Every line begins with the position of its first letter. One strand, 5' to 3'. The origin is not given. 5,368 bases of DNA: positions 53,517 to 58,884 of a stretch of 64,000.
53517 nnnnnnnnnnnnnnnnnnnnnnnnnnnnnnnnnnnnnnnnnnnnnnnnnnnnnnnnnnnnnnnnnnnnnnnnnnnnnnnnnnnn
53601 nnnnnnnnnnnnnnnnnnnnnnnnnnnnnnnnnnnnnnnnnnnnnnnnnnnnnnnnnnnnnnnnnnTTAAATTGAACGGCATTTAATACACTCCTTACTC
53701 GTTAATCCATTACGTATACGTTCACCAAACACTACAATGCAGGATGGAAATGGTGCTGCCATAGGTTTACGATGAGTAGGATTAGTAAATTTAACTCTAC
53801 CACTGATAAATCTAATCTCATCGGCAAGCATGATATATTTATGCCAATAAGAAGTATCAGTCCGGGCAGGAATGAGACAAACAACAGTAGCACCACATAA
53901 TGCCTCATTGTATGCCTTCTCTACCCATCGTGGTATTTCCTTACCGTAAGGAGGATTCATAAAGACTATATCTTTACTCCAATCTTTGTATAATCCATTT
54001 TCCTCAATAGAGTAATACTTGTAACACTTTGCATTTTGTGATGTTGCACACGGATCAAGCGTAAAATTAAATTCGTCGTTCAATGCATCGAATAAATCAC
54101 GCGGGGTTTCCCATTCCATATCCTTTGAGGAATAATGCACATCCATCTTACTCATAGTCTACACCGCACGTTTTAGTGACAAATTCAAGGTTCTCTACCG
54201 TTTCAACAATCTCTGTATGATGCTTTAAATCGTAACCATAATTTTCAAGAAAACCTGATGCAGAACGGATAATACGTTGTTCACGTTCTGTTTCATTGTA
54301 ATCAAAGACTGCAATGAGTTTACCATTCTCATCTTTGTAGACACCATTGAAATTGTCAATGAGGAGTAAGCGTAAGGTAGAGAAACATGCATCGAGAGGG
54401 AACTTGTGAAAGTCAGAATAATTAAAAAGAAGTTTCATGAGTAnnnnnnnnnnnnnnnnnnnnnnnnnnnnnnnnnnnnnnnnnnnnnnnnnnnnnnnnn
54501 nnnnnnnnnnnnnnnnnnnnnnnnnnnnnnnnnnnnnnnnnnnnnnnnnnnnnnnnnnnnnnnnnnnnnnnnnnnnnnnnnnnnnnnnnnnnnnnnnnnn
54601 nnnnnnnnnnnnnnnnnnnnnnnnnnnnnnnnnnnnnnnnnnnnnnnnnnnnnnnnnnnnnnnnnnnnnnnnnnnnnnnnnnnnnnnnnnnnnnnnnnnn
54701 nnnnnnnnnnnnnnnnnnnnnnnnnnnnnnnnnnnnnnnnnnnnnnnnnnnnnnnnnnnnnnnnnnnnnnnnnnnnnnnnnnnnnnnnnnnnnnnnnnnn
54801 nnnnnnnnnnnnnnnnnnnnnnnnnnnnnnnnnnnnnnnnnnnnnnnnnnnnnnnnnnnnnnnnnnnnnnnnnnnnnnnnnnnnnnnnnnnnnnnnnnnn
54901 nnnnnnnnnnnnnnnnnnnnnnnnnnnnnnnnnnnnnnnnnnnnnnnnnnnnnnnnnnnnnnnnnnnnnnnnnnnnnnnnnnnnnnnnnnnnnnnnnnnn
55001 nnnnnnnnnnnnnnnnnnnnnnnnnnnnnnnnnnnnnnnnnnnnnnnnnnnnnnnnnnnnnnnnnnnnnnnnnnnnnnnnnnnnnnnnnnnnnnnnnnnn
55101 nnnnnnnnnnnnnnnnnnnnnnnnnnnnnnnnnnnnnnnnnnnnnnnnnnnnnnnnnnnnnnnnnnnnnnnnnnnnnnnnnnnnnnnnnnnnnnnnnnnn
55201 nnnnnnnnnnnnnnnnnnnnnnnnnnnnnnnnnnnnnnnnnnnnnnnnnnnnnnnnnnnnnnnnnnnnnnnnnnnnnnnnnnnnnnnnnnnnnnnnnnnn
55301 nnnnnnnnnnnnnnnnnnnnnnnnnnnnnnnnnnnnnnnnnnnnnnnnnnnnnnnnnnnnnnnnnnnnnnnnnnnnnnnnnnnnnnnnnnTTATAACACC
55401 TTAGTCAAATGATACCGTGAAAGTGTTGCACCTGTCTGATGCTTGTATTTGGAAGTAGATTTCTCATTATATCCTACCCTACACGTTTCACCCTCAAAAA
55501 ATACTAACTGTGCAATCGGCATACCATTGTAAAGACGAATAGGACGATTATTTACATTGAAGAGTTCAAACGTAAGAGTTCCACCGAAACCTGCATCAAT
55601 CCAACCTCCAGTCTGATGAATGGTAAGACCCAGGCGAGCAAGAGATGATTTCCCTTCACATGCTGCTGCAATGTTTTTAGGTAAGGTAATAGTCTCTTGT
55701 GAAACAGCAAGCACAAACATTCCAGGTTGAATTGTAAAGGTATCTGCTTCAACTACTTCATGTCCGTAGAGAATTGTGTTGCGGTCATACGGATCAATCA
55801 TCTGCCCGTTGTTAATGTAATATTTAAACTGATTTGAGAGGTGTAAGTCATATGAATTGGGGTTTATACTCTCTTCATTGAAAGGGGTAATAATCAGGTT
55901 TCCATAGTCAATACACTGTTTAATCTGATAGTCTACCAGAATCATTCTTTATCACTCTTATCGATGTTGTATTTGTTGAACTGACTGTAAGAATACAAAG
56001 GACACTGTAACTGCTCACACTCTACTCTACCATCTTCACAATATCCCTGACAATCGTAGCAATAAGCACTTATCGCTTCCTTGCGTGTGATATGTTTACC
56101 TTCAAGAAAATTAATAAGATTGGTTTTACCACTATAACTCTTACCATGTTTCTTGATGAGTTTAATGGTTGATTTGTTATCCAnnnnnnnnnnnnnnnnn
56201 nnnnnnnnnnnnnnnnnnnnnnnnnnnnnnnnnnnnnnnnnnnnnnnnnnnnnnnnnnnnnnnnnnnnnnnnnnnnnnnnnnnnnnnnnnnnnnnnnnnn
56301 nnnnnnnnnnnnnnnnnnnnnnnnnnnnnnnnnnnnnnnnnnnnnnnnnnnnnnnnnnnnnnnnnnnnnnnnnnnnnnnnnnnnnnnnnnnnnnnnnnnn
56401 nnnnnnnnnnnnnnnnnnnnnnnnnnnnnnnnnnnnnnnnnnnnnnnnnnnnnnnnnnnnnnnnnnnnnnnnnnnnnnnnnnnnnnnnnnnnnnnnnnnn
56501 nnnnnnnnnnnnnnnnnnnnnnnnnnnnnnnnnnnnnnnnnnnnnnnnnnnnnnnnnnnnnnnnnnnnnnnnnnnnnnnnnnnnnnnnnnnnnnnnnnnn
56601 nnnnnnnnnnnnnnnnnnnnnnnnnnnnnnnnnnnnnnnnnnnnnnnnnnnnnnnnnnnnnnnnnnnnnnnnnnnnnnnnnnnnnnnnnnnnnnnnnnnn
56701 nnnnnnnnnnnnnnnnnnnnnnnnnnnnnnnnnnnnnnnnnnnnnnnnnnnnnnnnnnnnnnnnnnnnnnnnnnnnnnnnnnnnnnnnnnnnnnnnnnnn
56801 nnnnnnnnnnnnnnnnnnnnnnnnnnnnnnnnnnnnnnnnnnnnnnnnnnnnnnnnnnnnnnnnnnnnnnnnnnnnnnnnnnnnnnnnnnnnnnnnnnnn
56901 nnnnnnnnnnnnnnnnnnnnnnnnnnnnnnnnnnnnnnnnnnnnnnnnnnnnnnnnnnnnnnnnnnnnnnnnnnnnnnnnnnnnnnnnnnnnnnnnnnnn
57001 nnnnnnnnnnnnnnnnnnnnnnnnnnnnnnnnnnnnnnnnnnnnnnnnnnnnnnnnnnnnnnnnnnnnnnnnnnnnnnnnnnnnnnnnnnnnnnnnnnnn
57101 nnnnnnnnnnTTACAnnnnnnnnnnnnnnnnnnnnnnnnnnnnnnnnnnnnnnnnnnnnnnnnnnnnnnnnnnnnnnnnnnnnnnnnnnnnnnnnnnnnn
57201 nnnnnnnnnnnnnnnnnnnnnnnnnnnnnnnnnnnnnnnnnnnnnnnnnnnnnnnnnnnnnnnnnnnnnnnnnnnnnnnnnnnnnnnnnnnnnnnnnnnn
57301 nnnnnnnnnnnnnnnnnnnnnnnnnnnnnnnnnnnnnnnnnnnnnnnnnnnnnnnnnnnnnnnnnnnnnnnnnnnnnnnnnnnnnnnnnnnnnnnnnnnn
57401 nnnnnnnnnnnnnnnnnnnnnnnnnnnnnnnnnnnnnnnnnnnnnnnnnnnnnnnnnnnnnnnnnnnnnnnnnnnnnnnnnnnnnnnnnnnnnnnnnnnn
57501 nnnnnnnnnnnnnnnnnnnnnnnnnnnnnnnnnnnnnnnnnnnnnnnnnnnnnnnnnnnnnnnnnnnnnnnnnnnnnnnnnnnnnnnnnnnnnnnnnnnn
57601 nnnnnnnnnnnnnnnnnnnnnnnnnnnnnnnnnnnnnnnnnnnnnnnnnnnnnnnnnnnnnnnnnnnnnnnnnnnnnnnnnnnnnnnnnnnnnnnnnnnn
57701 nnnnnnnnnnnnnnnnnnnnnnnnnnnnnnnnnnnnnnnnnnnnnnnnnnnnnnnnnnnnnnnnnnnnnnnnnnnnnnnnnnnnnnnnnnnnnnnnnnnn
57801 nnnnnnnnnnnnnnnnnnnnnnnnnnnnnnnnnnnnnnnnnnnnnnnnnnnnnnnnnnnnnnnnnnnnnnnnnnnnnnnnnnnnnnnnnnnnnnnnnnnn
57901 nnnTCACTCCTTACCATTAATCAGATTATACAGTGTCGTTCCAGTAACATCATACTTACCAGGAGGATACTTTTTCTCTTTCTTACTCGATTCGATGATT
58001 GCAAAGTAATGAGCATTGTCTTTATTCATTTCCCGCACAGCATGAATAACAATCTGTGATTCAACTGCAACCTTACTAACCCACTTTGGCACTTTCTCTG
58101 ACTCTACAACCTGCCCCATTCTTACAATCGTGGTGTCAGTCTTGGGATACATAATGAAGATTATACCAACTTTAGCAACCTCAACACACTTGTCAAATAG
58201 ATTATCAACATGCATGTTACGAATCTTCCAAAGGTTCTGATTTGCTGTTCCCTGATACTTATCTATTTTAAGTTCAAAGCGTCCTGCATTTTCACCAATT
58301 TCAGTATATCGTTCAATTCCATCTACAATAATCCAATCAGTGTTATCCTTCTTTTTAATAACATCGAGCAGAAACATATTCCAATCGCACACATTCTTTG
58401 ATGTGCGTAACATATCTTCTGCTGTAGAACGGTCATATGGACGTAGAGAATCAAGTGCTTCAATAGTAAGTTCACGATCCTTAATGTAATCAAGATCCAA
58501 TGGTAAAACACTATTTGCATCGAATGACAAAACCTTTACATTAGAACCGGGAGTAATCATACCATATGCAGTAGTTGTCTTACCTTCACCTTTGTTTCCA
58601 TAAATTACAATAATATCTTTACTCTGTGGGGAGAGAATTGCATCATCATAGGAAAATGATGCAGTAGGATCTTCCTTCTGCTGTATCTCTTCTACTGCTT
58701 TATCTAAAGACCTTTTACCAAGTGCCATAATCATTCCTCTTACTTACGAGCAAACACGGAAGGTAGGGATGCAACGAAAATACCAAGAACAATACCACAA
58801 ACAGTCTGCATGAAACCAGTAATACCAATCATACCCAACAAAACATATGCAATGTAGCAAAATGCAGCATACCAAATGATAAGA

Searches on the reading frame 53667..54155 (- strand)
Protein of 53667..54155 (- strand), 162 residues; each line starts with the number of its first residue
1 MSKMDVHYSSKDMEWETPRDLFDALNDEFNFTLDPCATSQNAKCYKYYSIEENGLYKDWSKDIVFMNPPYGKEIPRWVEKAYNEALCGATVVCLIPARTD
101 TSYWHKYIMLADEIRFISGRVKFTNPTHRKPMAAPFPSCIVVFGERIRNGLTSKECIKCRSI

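Call 82: search_protein_families(library=pfam, proteins=[window:53667-54155:-], max_evalue=0.001)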
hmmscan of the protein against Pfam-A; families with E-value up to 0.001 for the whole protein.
window:53667-54155:- (162 aa): 1 family
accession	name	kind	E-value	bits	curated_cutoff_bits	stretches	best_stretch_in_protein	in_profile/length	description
PF05869.16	Dam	-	1.7e-32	112.9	28.1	1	10-149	8-149/169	DNA N-6-adenine-methyltransferase (Dam)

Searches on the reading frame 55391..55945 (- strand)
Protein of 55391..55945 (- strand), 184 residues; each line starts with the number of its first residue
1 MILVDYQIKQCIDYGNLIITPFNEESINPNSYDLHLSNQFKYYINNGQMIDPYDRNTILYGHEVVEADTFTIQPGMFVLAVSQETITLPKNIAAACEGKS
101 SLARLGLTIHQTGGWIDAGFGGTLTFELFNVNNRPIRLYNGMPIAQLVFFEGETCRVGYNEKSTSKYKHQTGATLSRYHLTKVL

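Call 81: search_protein_families(library=pfam, proteins=[window:55391-55945:-], max_evalue=0.001)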
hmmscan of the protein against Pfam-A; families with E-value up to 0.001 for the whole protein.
window:55391-55945:- (184 aa): 4 families
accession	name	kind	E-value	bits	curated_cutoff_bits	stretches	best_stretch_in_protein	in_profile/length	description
PF22769.1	DCD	-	3.1e-46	157.7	27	1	2-151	1-152/153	dCTP deaminase-like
PF00692.24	dUTPase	-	6.1e-10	39.4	22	1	63-154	17-106/129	dUTPase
PF06559.16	DCD_N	-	1.6e-06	28.5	21.4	1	2-152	4-163/164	2'-deoxycytidine 5'-triphosphate deaminase (DCD) N-terminal domain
PF22569.1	DCD_C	-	1.1e-05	25.4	22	1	68-177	76-190/192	2'-deoxycytidine 5'-triphosphate deaminase (DCD), C-terminal domain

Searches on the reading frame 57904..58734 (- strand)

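Call 81: search_protein_families(library=pfam, proteins=[window:57904-58734:-], max_evalue=0.001)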
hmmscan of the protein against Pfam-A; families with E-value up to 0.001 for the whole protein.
window:57904-58734:- (276 aa): 1 family
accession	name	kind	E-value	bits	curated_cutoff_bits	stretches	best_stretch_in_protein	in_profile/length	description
PF13479.12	AAA_24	-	2.5e-06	27.9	27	1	41-208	4-141/195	AAA domain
